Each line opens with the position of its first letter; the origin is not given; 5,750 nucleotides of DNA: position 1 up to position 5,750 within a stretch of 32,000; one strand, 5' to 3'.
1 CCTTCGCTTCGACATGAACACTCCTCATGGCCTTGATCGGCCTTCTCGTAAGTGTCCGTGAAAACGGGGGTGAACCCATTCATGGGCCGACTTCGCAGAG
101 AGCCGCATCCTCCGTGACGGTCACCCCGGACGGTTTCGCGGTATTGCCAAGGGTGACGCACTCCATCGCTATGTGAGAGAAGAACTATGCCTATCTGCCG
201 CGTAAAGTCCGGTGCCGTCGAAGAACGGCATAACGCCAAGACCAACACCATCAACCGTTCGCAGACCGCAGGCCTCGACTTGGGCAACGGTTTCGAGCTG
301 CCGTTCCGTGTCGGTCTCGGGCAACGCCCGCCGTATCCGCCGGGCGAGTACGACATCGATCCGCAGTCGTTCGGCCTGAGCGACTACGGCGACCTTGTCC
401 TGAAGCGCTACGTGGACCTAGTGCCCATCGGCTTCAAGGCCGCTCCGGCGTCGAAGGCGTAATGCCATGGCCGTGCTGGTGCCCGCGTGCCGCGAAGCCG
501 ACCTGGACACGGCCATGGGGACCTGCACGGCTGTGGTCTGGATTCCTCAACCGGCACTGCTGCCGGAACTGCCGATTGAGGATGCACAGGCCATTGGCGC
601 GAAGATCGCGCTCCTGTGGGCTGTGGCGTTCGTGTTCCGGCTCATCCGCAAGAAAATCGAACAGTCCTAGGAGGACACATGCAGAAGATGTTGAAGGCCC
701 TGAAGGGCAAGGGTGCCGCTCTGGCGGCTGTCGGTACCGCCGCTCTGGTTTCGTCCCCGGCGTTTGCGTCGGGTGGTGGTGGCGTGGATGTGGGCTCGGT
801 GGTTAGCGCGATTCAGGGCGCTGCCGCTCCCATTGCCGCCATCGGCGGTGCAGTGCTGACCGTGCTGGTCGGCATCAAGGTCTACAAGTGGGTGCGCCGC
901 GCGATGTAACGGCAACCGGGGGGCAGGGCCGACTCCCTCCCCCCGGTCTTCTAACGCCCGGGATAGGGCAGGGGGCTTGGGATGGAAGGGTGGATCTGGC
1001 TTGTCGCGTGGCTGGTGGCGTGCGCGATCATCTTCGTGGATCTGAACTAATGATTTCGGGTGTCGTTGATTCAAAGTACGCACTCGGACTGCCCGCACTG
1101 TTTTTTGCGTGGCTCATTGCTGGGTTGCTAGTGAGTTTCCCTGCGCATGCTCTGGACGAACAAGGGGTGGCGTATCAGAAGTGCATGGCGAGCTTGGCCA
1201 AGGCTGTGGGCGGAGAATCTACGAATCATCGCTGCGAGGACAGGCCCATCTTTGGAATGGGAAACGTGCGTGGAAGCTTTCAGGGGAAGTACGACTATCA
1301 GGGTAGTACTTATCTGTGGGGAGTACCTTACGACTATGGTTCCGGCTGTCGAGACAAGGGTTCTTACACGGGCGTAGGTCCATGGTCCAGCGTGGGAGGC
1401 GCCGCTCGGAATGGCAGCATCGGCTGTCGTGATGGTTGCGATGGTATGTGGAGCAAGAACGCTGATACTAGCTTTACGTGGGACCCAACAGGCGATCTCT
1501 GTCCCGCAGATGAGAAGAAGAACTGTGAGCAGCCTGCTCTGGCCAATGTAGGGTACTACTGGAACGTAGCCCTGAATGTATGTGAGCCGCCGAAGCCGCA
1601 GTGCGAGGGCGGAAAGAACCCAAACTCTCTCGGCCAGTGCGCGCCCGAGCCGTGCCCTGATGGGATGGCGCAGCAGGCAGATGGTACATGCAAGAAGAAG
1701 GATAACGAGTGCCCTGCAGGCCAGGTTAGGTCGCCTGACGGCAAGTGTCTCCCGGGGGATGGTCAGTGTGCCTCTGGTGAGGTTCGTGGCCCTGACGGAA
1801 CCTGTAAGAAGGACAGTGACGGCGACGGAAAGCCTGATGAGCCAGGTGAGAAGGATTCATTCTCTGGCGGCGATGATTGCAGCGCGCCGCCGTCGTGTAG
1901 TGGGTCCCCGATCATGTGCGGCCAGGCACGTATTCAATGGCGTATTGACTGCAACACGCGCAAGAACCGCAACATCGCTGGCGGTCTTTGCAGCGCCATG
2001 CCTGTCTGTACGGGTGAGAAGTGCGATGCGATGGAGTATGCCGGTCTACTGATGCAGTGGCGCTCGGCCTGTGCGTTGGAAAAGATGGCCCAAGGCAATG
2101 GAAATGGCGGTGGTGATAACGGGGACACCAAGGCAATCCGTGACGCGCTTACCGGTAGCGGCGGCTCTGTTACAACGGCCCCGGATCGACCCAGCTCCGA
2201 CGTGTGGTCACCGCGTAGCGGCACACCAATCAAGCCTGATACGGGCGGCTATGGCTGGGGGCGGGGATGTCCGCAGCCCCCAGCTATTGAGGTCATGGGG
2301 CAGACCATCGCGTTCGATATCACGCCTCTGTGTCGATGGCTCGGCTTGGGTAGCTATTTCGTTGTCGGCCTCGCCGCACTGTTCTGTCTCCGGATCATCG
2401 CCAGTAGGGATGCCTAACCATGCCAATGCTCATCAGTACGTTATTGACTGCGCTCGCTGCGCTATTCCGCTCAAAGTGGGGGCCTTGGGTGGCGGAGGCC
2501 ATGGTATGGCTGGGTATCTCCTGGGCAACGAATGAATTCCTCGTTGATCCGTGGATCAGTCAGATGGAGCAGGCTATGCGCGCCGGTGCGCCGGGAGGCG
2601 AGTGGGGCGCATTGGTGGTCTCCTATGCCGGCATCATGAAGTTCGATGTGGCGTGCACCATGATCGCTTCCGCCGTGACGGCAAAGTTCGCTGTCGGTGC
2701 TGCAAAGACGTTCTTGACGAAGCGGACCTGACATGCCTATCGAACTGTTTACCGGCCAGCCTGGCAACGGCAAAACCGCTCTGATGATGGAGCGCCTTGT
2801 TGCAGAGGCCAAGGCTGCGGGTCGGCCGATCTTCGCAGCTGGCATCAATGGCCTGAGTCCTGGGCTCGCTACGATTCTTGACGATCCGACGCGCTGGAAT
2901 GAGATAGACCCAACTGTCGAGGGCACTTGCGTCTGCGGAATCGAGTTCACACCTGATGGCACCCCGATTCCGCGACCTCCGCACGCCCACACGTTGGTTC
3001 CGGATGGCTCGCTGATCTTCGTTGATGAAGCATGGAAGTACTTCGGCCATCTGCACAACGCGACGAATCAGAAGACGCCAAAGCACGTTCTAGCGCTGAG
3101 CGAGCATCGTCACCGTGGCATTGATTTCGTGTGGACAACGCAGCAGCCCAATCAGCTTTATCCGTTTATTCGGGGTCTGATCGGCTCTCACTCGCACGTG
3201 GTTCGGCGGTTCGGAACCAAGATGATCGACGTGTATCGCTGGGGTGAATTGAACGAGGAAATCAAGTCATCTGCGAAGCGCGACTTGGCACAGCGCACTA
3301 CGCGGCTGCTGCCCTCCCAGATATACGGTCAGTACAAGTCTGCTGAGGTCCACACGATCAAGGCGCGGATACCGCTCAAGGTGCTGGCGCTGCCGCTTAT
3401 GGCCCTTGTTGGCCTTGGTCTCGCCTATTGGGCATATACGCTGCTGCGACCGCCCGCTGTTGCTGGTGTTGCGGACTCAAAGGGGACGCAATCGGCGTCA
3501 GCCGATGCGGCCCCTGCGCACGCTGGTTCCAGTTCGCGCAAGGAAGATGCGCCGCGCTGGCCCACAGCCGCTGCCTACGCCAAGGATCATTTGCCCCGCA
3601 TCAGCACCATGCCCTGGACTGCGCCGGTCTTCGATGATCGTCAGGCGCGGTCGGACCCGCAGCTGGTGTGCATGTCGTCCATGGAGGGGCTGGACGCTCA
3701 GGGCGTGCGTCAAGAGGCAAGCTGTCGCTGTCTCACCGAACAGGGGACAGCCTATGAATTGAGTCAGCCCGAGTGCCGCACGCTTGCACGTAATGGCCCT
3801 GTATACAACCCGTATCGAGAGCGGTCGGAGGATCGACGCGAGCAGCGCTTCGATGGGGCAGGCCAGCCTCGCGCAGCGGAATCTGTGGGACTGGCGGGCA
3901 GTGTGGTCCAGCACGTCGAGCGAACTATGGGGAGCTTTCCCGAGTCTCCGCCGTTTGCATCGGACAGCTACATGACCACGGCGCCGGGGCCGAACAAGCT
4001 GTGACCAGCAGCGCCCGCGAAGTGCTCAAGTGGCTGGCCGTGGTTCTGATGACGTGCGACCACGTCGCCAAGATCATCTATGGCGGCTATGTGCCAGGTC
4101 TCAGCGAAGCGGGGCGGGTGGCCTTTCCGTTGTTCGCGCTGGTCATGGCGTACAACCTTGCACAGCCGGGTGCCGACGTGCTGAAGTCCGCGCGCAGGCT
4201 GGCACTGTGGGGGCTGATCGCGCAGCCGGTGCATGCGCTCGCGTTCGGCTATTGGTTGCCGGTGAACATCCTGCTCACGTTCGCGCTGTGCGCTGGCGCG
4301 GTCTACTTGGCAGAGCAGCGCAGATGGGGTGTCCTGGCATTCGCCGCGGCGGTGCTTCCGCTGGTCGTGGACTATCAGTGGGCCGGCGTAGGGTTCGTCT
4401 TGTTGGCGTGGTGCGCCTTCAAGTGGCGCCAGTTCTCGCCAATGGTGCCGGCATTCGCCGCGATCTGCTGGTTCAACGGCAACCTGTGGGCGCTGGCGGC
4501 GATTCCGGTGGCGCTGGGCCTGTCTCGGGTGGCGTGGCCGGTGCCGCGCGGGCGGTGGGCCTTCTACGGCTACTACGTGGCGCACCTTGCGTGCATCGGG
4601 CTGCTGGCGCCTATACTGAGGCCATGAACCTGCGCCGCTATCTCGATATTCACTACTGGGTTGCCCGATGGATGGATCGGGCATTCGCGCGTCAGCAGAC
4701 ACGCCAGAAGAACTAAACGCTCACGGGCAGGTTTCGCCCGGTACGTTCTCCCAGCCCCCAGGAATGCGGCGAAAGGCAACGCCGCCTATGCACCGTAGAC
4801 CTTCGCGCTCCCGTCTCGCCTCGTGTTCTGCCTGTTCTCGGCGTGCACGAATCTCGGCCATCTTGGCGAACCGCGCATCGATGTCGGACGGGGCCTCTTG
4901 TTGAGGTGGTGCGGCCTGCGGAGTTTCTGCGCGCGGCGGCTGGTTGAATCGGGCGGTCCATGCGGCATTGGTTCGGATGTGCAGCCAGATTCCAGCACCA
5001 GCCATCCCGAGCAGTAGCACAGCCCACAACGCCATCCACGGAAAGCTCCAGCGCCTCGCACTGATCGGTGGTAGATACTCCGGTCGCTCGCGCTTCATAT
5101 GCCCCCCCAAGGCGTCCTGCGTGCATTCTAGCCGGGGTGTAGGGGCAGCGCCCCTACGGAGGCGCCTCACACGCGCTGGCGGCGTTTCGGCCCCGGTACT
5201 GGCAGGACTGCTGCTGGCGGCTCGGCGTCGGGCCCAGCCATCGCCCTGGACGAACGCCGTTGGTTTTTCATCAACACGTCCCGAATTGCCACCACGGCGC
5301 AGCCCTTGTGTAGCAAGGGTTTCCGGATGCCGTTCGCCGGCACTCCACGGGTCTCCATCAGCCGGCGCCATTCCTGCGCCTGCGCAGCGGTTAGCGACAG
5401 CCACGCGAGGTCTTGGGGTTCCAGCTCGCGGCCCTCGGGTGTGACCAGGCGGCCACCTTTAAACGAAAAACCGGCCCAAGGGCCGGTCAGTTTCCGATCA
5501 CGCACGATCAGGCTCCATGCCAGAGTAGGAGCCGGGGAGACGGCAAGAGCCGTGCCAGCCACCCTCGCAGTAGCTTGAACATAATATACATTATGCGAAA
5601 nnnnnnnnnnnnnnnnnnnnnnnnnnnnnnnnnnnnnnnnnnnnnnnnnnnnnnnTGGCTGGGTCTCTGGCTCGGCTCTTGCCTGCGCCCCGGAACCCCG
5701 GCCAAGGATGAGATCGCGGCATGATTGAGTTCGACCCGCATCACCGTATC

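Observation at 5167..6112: Four copies of a small DUF3653/XafT-like gene next to the Xer sites, each followed by the same GTAG...CTAC hairpin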

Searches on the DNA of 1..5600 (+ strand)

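Call 15: search_dna_similar(query=window:1-5600:+, collection=phages, mode=near, max_rows=20)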
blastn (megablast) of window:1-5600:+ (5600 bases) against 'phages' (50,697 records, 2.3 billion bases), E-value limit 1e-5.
Records with a match: 15; places in all: 17; records where one place covers at least 80% of the query: 2.
Best place of each record, by identity: 80-90% 11; 60-80% 4.
By first word of the organism name: Stenotrophomonas 10; Xanthomonas 4; Vibrio 1.
By host as written in the record: Stenotrophomonas maltophilia 3; Stenotrophomonas maltophilia str. Khak84 2; Xanthomonas oryzae ATCC 35933 2; Xanthomonas oryzae pv. oryzicola 2; - 2; Stenotrophomonas maltophilia Khak84 2; Xanthomonas vesicatoria 1; Stenotrophomonas maltophilia c5 1.
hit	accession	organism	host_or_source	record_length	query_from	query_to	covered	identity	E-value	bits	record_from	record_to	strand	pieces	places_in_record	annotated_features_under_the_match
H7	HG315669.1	Stenotrophomonas phage SMA6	Stenotrophomonas maltophilia str. Khak84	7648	78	5597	84%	80.3%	0e+0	3473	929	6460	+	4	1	hypothetical protein (x6) | trbP-related | single-stranded DNA binding protein | rstA: phage replication protein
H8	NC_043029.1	Stenotrophomonas phage SMA6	Stenotrophomonas maltophilia str. Khak84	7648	78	5597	84%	80.3%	0e+0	3473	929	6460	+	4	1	hypothetical protein (x6) | trbP-related | single-stranded DNA binding protein | rstA: phage replication protein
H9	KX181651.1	Xanthomonas phage Xf109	Xanthomonas oryzae ATCC 35933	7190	465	5176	21%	79.7%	8e-126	806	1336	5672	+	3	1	minor coat protein | zonular occludens toxin | conjugal transfer protein TrbP | hypothetical protein (x2) | major coat protein | and 2 other names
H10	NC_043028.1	Xanthomonas phage Xf109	Xanthomonas oryzae ATCC 35933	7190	465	5176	21%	79.7%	8e-126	806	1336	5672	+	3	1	minor coat protein | zonular occludens toxin | conjugal transfer protein TrbP | hypothetical protein (x2) | major coat protein | and 2 other names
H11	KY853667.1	Xanthomonas phage Xf409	Xanthomonas oryzae pv. oryzicola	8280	465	5176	19%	80.5%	4e-119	776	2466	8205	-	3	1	hypothetical protein (x6) | replication initiation protein II | single-stranded DNA binding protein | methyltransferase | membrane protein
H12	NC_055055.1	Xanthomonas phage Xf409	Xanthomonas oryzae pv. oryzicola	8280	465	5176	19%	80.5%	4e-119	776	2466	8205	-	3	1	hypothetical protein (x6) | replication initiation protein II | single-stranded DNA binding protein | methyltransferase | membrane protein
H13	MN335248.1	Vibrio phage XacF13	Xanthomonas vesicatoria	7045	457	1052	11%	80.2%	1e-118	435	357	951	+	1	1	membrane protein | major coat protein | minor coat protein | minus_35_signal | minus_10_signal | and 1 other names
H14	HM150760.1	Stenotrophomonas phage phiSHP2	Stenotrophomonas maltophilia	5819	4641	5591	9%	81.6%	2e-92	412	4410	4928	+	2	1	hypothetical protein (x2)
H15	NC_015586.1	Stenotrophomonas phage phiSHP2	Stenotrophomonas maltophilia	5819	4641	5591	9%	81.6%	2e-92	412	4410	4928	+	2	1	hypothetical protein (x2)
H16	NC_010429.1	Stenotrophomonas phage PSH1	-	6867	1551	2074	9%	79.0%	4e-94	353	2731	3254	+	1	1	hypothetical protein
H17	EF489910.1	Stenotrophomonas phage PSH1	-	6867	1551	2074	9%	79.0%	4e-94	353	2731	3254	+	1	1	hypothetical protein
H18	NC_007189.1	Stenotrophomonas phage SMA9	Stenotrophomonas maltophilia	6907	104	470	7%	85.6%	2e-102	381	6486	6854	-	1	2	hypothetical protein | rstA: phage replication protein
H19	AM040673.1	Stenotrophomonas phage SMA9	Stenotrophomonas maltophilia c5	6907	104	470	7%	85.6%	2e-102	381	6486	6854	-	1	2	hypothetical protein | rstA: phage replication protein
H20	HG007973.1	Stenotrophomonas phage SMA7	Stenotrophomonas maltophilia Khak84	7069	5132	5257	2%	81.7%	1e-19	106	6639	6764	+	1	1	hypothetical protein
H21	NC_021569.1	Stenotrophomonas phage SMA7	Stenotrophomonas maltophilia Khak84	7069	5132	5257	2%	81.7%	1e-19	106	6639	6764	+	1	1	hypothetical protein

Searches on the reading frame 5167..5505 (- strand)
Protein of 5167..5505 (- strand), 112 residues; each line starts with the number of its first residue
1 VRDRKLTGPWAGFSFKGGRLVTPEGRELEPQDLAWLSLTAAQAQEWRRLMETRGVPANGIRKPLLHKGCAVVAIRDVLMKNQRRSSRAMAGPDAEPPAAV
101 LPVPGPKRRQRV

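Call 10: search_protein_families(library=pfam, proteins=[window:5167-5505:-], max_evalue=1)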
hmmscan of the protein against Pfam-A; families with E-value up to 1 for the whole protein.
window:5167-5505:- (112 aa): 1 family
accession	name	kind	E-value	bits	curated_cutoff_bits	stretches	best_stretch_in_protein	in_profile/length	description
PF12375.13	DUF3653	-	4.6e-09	36.7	22.4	1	10-55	9-57/66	Phage protein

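Call 106: find_encoding_contigs(protein=window:5167-5505:-, flank=10000, max_places=4)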
Protein window:5167-5505:- (112 aa): 6 contigs read that carry it; 4 places shown.
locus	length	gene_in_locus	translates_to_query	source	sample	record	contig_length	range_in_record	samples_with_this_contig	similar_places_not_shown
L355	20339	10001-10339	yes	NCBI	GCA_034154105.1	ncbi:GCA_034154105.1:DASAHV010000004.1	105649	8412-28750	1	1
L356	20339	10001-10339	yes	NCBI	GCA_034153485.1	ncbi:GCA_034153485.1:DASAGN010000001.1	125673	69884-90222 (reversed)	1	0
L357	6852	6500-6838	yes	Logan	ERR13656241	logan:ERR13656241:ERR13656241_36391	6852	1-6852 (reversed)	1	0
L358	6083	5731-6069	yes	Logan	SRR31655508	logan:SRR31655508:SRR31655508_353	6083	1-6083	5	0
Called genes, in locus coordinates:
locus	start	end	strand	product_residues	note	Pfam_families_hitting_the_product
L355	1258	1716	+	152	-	-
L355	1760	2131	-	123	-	PF12375:DUF3653 (weak)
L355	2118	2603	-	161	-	PF07022:Phage_CI_repr (weak), PF01381:HTH_3 (weak), PF12472:DUF3693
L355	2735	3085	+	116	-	-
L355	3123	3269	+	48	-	-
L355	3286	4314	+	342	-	PF02486:Rep_trans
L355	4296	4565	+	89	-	PF02303:Phage_DNA_bind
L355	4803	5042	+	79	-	-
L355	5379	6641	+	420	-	-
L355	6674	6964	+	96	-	PF10734:DUF2523 (weak)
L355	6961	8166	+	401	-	PF05707:Zot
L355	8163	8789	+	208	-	PF05857:TraX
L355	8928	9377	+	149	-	-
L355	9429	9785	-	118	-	PF12375:DUF3653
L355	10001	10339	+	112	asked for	PF12375:DUF3653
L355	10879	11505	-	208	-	PF05857:TraX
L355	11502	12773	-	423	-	PF05707:Zot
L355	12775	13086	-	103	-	PF10734:DUF2523 (weak)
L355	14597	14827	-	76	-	PF05356:Phage_Coat_B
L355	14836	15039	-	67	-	-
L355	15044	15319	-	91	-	PF02303:Phage_DNA_bind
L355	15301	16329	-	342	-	PF02486:Rep_trans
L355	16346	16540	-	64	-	-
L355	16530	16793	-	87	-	-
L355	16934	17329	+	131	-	PF12472:DUF3693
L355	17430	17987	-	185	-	PF22526:DUF7000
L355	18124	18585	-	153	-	PF19780:DUF6265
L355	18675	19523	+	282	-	PF20240:DUF6597, PF00165:HTH_AraC (faint), PF12833:HTH_18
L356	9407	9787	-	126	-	PF12375:DUF3653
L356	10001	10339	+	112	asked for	PF12375:DUF3653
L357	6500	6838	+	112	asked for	PF12375:DUF3653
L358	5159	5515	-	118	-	PF12375:DUF3653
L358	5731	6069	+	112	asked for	PF12375:DUF3653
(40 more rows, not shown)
